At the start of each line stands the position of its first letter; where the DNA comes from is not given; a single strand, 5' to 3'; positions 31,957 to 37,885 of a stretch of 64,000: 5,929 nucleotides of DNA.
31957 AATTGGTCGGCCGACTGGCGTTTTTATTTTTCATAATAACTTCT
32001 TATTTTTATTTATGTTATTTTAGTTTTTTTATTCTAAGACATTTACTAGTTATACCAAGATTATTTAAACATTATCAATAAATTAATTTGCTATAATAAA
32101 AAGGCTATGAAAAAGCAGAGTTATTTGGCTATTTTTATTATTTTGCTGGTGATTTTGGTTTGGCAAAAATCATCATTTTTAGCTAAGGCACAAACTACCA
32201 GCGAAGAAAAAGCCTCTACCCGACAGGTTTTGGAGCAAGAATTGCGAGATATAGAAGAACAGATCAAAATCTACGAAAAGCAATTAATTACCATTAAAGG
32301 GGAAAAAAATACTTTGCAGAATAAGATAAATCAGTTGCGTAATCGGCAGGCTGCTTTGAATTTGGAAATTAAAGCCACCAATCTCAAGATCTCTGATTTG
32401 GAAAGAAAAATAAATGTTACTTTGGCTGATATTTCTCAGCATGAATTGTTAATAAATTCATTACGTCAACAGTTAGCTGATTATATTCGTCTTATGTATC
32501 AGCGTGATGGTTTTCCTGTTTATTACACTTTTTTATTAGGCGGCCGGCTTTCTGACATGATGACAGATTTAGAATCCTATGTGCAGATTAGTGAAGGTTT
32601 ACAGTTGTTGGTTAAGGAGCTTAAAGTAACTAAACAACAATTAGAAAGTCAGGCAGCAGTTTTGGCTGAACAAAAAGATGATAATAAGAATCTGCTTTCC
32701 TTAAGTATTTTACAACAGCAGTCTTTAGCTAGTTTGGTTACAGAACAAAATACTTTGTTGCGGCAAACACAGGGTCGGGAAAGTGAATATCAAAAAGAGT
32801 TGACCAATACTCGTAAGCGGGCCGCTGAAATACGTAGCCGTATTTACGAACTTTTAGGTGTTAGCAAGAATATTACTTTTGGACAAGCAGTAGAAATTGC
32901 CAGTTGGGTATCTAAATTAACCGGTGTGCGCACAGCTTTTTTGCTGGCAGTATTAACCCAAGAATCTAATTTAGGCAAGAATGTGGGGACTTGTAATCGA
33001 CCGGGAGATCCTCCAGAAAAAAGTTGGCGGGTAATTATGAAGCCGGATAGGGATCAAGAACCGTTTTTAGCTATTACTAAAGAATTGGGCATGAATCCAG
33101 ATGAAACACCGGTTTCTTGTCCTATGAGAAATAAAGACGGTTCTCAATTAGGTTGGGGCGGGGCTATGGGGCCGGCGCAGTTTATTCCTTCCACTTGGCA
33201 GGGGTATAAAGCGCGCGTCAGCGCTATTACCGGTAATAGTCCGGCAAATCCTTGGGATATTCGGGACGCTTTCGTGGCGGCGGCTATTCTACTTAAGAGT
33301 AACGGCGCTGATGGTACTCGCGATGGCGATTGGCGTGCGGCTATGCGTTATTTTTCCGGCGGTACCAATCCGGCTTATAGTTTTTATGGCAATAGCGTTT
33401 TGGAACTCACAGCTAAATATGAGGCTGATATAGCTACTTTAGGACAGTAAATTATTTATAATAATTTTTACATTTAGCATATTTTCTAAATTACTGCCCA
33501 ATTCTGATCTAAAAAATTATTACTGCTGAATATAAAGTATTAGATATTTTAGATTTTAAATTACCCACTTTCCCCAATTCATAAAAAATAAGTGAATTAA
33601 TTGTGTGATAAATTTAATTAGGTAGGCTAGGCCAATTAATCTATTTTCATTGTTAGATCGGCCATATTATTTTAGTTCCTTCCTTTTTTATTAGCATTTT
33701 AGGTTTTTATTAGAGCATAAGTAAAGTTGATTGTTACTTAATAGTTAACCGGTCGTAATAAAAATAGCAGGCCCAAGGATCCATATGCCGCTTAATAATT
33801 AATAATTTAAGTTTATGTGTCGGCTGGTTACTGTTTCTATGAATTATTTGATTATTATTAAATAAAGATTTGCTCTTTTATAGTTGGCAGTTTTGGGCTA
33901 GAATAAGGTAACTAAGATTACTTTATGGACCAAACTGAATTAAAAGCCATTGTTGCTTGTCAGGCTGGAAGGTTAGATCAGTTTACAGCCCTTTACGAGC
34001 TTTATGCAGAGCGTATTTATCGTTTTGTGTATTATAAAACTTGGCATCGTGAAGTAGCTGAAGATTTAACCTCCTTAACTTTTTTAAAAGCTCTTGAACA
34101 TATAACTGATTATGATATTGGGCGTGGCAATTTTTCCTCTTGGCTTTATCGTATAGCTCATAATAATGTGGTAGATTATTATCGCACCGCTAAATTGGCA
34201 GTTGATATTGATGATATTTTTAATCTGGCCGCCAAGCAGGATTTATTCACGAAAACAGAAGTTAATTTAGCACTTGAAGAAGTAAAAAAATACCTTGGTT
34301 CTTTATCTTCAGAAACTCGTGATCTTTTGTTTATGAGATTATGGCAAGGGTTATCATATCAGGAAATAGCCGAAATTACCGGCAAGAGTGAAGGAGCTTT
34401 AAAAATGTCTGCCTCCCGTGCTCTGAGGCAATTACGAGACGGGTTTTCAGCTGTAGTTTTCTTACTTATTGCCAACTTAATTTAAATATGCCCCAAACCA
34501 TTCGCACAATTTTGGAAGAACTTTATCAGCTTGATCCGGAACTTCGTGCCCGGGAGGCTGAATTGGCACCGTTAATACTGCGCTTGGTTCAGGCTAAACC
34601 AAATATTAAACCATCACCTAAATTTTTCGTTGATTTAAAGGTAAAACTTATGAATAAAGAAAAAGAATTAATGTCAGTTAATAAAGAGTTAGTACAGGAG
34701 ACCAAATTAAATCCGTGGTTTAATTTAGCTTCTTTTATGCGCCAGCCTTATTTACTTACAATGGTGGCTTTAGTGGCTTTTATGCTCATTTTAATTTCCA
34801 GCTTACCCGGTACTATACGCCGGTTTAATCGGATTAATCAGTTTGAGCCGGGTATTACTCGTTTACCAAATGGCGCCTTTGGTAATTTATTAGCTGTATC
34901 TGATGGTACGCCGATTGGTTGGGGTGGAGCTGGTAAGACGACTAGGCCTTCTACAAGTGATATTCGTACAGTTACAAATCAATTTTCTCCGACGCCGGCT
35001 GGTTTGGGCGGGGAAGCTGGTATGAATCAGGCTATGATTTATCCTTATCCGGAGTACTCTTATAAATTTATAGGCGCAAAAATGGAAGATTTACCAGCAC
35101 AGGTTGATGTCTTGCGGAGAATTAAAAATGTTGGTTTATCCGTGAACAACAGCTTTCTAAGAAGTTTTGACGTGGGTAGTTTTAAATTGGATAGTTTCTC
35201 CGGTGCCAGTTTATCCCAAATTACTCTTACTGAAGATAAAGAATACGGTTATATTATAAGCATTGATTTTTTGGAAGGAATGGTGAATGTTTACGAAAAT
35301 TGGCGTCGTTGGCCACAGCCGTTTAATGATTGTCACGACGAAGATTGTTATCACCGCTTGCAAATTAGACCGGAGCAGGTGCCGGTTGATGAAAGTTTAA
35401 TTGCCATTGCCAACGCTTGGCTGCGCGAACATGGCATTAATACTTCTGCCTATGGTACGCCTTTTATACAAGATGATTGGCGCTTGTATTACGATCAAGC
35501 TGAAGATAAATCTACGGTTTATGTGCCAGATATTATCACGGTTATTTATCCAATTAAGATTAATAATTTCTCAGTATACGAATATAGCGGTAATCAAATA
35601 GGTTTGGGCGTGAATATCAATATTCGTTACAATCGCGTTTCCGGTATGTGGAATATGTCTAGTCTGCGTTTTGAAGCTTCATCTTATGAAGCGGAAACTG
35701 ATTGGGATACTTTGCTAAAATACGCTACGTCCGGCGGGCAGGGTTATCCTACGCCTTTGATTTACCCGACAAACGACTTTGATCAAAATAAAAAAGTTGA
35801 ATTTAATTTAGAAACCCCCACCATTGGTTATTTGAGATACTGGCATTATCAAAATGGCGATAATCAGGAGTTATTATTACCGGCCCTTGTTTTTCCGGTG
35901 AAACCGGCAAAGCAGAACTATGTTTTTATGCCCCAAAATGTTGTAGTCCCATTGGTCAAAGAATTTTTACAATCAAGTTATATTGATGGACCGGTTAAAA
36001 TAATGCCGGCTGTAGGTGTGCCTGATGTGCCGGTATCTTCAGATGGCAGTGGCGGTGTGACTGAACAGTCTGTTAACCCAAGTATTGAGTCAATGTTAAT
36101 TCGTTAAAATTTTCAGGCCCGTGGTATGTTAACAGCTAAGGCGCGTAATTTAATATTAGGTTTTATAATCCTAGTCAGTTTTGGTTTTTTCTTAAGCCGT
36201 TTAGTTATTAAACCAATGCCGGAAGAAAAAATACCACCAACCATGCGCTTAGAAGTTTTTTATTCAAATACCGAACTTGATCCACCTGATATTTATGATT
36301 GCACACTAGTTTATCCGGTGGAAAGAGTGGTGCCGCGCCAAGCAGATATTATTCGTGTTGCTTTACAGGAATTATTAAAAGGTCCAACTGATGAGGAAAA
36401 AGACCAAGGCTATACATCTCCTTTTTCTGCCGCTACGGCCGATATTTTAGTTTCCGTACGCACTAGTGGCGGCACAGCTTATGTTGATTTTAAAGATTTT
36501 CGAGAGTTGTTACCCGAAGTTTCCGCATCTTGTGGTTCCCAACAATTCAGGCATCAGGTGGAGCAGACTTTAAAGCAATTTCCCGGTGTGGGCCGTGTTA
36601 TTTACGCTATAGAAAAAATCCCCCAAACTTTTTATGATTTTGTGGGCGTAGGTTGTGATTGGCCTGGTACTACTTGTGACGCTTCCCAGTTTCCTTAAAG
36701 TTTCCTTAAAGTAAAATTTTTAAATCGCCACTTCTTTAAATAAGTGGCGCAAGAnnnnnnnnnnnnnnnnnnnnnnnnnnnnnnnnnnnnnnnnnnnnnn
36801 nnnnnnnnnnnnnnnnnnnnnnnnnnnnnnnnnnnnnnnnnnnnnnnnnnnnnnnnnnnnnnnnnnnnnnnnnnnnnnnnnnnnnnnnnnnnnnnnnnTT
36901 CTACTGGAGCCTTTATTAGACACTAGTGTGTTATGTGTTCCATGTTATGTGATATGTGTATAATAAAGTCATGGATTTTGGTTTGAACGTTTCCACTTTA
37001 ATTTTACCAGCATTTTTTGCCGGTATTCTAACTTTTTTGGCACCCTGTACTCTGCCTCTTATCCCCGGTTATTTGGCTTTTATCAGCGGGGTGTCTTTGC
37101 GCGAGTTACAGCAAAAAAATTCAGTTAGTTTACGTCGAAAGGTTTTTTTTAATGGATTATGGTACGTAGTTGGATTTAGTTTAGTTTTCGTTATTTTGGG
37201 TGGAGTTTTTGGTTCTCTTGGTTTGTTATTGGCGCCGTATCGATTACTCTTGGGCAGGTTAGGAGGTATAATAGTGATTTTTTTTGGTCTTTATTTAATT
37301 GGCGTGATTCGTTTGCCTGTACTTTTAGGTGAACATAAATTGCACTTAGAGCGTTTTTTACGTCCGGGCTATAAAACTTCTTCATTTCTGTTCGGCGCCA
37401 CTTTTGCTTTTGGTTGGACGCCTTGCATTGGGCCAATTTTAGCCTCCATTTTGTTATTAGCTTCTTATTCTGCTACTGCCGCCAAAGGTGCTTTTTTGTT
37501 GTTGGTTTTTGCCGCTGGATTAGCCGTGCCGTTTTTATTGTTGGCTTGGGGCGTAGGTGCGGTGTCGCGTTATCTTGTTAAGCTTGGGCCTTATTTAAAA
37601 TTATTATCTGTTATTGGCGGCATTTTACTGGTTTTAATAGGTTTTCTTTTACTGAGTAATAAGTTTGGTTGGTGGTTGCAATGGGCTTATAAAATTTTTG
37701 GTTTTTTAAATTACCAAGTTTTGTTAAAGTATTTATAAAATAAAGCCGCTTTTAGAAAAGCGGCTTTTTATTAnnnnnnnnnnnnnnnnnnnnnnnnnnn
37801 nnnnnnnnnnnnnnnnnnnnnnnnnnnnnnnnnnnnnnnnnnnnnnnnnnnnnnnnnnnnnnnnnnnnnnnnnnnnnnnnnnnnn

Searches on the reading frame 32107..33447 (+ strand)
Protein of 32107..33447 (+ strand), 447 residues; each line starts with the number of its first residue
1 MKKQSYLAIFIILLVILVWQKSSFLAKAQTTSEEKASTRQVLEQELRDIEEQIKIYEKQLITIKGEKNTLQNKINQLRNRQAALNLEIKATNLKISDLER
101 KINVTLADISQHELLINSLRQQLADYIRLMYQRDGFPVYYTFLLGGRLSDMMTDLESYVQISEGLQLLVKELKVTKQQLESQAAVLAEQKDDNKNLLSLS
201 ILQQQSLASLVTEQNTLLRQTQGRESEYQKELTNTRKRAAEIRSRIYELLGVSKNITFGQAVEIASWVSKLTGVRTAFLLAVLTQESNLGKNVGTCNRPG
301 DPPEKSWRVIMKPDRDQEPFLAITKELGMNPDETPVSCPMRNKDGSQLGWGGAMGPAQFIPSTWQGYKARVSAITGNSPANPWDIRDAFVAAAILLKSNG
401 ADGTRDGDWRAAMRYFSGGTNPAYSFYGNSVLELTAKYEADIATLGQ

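Call 20: search_protein_families(library=pfam, proteins=[window:32107-33447:+], max_evalue=0.01)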
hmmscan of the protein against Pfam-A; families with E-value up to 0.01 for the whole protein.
window:32107-33447:+ (447 aa): 3 families
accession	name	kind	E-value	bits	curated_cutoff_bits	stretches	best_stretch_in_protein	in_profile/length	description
PF13406.11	SLT_2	-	7.5e-07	29.1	24.3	1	350-400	152-200/292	Transglycosylase SLT domain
PF14932.11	HAUS-augmin3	-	0.0017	18.3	29.4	1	28-125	58-154/260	HAUS augmin-like complex subunit 3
PF11932.13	DUF3450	-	0.0029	17.4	32.6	1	12-100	3-93/241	Protein of unknown function (DUF3450)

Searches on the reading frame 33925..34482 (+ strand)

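Call 20: search_protein_families(library=pfam, proteins=[window:33925-34482:+], max_evalue=0.01)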
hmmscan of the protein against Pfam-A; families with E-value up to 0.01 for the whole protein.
window:33925-34482:+ (186 aa): 4 families
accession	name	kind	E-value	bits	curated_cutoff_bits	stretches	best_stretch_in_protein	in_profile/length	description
PF04542.20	Sigma70_r2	-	8.6e-16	57.9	24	1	23-90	1-69/71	Sigma-70 region 2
PF08281.18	Sigma70_r4_2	-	2.4e-12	46.7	25.7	1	118-170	2-54/54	Sigma-70, region 4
PF04545.22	Sigma70_r4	-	5.9e-09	35.7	24.1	1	124-171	2-49/50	Sigma-70, region 4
PF07638.17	Sigma70_ECF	-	0.0035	17.7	21.1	1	102-160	109-169/185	ECF sigma factor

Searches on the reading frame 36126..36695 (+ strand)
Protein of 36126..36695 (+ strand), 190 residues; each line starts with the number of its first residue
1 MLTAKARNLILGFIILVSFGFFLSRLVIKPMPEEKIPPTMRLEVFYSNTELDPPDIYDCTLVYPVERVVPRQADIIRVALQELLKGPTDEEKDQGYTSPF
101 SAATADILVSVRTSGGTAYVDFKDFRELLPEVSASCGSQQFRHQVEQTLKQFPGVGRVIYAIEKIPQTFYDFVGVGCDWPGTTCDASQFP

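Call 20: search_protein_families(library=pfam, proteins=[window:36126-36695:+], max_evalue=0.01)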
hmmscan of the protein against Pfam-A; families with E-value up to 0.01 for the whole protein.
window:36126-36695:+ (190 aa): 1 family
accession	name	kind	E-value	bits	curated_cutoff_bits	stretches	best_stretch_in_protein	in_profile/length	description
PF10646.14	Germane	-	3.3e-12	47.5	23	1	62-158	15-107/117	Sporulation and spore germination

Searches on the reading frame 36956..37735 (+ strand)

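Call 20: search_protein_families(library=pfam, proteins=[window:36956-37735:+], max_evalue=0.01)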
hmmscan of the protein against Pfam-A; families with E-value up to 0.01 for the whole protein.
window:36956-37735:+ (260 aa): 2 families
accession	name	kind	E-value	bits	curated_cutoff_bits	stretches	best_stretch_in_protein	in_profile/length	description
PF02683.22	DsbD_TM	-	1.3e-15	57.8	27.1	1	15-234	3-216/219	Cytochrome C biogenesis protein transmembrane domain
PF13386.12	DsbD_2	-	4e-08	33.8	24.9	1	20-230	3-198/199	Cytochrome C biogenesis protein transmembrane region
